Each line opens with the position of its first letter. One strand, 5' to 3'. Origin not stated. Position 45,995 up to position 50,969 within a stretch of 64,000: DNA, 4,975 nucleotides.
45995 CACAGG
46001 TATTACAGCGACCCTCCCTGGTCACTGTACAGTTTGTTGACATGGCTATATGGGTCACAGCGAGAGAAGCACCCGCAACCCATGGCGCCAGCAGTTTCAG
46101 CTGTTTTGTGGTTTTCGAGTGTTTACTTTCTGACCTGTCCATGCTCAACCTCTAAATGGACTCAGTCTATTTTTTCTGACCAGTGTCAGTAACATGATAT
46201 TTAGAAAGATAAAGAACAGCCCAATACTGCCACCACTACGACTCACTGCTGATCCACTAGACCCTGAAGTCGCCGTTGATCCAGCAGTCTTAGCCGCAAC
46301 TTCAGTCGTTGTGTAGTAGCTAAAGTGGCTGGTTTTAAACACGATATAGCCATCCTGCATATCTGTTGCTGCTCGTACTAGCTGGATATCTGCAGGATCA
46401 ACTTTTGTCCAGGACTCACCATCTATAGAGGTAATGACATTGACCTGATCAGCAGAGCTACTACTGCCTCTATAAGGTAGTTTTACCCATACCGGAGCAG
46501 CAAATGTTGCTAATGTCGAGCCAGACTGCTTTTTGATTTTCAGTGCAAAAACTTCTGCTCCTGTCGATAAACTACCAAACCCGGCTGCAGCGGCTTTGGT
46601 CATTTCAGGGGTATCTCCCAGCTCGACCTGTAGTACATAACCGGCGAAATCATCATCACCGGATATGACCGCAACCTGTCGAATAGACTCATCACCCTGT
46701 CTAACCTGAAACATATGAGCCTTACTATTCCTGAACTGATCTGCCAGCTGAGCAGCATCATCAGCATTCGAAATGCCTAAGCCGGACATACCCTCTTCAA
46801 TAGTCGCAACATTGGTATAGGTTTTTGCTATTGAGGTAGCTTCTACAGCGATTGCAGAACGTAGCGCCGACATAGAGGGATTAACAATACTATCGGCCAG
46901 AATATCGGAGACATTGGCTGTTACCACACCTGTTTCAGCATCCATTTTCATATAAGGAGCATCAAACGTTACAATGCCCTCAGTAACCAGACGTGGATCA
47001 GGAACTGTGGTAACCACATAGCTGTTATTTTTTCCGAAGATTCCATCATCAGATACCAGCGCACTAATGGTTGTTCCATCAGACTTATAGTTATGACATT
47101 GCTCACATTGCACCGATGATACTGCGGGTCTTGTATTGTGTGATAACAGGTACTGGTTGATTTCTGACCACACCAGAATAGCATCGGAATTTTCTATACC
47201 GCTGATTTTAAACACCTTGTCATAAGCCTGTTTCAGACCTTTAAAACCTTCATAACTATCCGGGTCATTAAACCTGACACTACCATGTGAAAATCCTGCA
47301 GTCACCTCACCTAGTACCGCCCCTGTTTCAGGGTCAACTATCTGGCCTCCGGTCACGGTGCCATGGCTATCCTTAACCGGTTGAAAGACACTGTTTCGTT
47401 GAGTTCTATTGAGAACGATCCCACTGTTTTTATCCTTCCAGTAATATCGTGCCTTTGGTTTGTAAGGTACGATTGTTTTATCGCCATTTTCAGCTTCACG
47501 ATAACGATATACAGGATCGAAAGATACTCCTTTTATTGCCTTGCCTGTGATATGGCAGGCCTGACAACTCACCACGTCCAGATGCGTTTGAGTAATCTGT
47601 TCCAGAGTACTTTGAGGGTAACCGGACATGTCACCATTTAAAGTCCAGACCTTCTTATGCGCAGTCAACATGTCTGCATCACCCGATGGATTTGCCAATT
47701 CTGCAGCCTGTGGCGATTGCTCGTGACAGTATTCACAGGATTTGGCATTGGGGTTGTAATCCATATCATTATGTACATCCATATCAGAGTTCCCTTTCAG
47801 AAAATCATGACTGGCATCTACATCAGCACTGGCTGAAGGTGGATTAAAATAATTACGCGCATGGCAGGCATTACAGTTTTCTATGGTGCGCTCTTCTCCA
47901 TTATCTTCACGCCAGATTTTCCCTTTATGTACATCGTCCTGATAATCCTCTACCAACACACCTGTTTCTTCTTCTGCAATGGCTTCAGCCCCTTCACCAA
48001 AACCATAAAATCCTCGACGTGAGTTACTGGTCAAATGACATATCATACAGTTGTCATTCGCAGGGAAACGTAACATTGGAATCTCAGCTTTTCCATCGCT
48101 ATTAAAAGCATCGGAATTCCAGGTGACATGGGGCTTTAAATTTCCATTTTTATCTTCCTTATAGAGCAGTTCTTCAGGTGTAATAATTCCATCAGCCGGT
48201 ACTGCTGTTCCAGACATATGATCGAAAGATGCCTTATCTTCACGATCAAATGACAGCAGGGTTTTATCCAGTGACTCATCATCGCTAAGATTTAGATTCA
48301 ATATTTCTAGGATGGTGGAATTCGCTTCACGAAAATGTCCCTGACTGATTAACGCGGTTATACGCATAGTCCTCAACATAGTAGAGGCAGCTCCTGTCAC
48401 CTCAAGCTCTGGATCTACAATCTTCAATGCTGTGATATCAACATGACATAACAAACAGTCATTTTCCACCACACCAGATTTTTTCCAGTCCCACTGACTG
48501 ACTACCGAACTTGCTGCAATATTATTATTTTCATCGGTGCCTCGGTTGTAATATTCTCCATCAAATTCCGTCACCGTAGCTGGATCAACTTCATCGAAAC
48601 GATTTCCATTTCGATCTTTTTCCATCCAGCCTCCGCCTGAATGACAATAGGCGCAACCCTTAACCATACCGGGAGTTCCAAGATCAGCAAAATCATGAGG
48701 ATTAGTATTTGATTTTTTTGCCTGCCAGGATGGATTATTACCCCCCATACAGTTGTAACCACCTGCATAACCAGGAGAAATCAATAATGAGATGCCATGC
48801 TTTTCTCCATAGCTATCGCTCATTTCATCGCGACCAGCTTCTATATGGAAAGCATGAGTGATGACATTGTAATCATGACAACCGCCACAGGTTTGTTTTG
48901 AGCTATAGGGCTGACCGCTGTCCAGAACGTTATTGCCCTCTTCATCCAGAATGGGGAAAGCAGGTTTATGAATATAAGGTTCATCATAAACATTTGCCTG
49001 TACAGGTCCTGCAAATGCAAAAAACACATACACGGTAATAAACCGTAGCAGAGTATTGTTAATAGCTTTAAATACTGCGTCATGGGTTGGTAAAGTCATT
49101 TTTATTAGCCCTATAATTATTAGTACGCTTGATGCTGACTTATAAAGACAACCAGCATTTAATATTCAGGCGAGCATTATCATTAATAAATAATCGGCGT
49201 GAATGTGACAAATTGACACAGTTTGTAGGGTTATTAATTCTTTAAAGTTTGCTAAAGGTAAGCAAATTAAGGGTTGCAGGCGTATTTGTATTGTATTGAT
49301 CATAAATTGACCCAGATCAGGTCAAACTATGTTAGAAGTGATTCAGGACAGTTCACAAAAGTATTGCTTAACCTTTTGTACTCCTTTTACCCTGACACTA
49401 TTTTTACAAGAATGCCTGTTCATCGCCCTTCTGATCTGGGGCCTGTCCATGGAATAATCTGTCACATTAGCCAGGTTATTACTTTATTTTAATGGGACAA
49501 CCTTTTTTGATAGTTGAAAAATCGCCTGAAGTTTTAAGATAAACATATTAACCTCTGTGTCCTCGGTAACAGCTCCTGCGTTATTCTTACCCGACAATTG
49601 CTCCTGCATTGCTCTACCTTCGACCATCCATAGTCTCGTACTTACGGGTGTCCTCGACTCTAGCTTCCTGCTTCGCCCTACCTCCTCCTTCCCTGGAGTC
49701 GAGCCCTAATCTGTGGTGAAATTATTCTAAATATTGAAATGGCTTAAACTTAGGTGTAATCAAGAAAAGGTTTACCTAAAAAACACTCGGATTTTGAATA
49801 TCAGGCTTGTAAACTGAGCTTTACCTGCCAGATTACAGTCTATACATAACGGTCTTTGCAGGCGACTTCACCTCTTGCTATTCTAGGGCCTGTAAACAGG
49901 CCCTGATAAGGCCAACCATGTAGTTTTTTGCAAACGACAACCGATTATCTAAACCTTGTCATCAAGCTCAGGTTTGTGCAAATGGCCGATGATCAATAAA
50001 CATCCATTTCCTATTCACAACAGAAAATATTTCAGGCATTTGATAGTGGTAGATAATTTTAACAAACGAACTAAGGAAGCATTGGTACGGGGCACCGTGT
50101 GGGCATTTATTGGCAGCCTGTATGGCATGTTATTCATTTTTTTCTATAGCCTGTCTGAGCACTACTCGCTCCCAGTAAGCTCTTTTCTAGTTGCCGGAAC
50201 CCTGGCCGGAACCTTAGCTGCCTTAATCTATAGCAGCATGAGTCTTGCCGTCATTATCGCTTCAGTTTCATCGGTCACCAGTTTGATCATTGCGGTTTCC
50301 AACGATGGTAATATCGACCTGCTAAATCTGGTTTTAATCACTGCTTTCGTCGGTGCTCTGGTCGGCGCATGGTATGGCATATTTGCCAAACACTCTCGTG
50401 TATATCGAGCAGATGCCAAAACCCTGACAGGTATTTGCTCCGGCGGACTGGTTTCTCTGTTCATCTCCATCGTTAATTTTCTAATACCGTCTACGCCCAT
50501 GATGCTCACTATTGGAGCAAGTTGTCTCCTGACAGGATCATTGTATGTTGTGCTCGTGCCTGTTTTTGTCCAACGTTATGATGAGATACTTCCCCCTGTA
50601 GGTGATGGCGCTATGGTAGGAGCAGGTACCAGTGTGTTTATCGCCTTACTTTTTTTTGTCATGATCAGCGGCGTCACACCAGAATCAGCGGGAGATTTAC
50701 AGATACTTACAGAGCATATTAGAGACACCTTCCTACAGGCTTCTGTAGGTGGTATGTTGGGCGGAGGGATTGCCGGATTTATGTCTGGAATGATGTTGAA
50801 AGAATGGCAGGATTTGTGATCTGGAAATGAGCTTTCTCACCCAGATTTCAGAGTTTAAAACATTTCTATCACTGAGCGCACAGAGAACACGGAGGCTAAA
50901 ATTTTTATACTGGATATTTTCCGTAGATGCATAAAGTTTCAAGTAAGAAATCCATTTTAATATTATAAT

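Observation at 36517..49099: Nine-gene multiheme-cytochrome/porin operon: candidate extracellular electron-transfer conduit of unusual composition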

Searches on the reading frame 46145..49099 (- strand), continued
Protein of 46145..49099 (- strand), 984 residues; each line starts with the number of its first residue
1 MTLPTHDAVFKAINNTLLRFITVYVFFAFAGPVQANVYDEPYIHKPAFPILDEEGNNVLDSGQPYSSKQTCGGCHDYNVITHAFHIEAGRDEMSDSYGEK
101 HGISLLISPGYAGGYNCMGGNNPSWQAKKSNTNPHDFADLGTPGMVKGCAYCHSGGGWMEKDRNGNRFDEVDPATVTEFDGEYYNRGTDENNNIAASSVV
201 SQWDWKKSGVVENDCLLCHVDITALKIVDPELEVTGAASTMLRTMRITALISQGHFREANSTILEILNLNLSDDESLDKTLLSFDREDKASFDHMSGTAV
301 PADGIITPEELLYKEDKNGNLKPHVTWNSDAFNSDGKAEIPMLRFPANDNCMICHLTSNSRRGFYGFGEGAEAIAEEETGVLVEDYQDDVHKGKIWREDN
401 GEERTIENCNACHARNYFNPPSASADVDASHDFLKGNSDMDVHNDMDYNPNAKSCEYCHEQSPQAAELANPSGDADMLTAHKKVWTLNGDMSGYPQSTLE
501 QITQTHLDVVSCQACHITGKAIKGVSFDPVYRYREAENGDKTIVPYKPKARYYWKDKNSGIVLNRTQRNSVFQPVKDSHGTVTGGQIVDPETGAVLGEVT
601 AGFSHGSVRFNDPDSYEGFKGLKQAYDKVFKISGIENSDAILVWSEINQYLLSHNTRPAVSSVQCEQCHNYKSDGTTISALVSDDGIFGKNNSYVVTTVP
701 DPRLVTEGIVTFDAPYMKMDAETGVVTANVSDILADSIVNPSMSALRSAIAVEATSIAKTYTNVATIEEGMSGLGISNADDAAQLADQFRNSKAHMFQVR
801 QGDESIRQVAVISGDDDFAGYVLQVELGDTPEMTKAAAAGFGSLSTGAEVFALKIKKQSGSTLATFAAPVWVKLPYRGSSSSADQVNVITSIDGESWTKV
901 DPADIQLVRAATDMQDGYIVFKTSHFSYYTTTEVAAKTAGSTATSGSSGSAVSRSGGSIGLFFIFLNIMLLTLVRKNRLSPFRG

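Call 75: fold_search(model_id=the predicted structure, library=pdb)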
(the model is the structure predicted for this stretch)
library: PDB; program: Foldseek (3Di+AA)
matches with E <= 10: 1431; with E <= 0.001: 0
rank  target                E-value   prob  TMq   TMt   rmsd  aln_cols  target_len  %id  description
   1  4d8o                  1.9e-03  1.00  0.10  0.19   5.4       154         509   11  Crystal Structure of the ankyrin-B ZU5-ZU5-UPA-DD tandem (released 2012-03-28)
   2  3kbu_C                2.3e-03  1.00  0.10  0.54   7.4       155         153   17  Crystal structure of the ankyrin binding domain of human erythroid beta spectrin (repeats 13-15) in complex with the s (released 2010-02-02)
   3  3kbu_D                4.4e-03  1.00  0.10  0.48   8.2       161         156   16  Crystal structure of the ankyrin binding domain of human erythroid beta spectrin (repeats 13-15) in complex with the s (released 2010-02-02)
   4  7fe0_A                5.4e-02  0.77  0.07  0.25   6.5       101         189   10  AvmM Catalyzes Macrocyclization in Alchivemycin A Biosynthesis (released 2021-09-01)
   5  6m3r_E                6.3e-02  0.96  0.09  0.19   5.7       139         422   11  Crystal structure of AnkG/beta4-spectrin complex (released 2020-05-13)
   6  7q20_G                9.2e-02  0.18  0.07  0.07  15.6       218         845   10  Ruminococcus gnavus ATC29149 endo-beta-1,4-galactosidase (RgGH98) in complex with blood group A trisaccharide (released 2022-02-02)
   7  8x8s                  1.4e-01  0.15  0.05  0.19  12.8        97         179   10  Crystal structure of Cypovirus Polyhedra mutant fused with c-Myc fragment (released 2024-06-05)
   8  9g13_G                1.4e-01  0.51  0.06  0.30  13.2       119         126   13  VHH H3-2 in complex with Tau C-terminal peptide (released 2024-07-31)
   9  9g13_A                1.6e-01  0.66  0.06  0.32  12.7       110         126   12  VHH H3-2 in complex with Tau C-terminal peptide (released 2024-07-31)
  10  7fe5_A                2.0e-01  0.44  0.07  0.25   6.8       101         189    9  AvmM Catalyzes Macrocyclization in Alchivemycin A Biosynthesis (released 2021-09-01)
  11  4lpl                  2.0e-01  0.12  0.05  0.22  13.9       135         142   12  Structure of CBM32-1 from a family 31 glycoside hydrolase from Clostridium perfringens (released 2014-07-16)
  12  8ck1_B                2.1e-01  0.82  0.06  0.38  12.5       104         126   12  Carin 1 bacteriophage tail, connector and tail fibers assembly (released 2023-03-15)
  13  9cb1_D                2.1e-01  0.33  0.05  0.31   6.8        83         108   13  Cryo-EM Structure of the Human Neutralizing Antibody 5-1 in Complex with Prefusion Human Metapneumovirus F Glycoprotei (released 2025-05-28)
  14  9nww_C                2.2e-01  0.44  0.05  0.35   7.7        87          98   15  Single-particle cryo-EM structure of the first variant of mobilized colistin resistance (MCR-1) in its ligand-bound st (released 2025-12-17)
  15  9e5c_5n               2.5e-01  0.51  0.10  0.15  13.8       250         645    8  Cryo-EM structure of 96 nm repeat of microtubule doublet from T. brucei flagellum (released 2025-03-12)
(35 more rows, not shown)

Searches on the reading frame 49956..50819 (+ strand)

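Call 9: search_protein_families(library=ncbifam, proteins=[window:49956-50819:+], max_evalue=0.00001)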
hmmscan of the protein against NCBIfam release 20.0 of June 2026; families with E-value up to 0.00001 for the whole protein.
window:49956-50819:+ (287 aa): 0 families

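Call 47: search_protein_families(library=ncbifam, proteins=[window:49956-50819:+], max_evalue=10)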
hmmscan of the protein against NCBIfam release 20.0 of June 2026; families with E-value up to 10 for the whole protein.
window:49956-50819:+ (287 aa): 1 family
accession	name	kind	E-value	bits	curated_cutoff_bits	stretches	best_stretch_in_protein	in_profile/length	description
NF033634.1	SLATT_1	domain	6.2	6.8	41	1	92-149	24-81/132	SLATT domain-containing protein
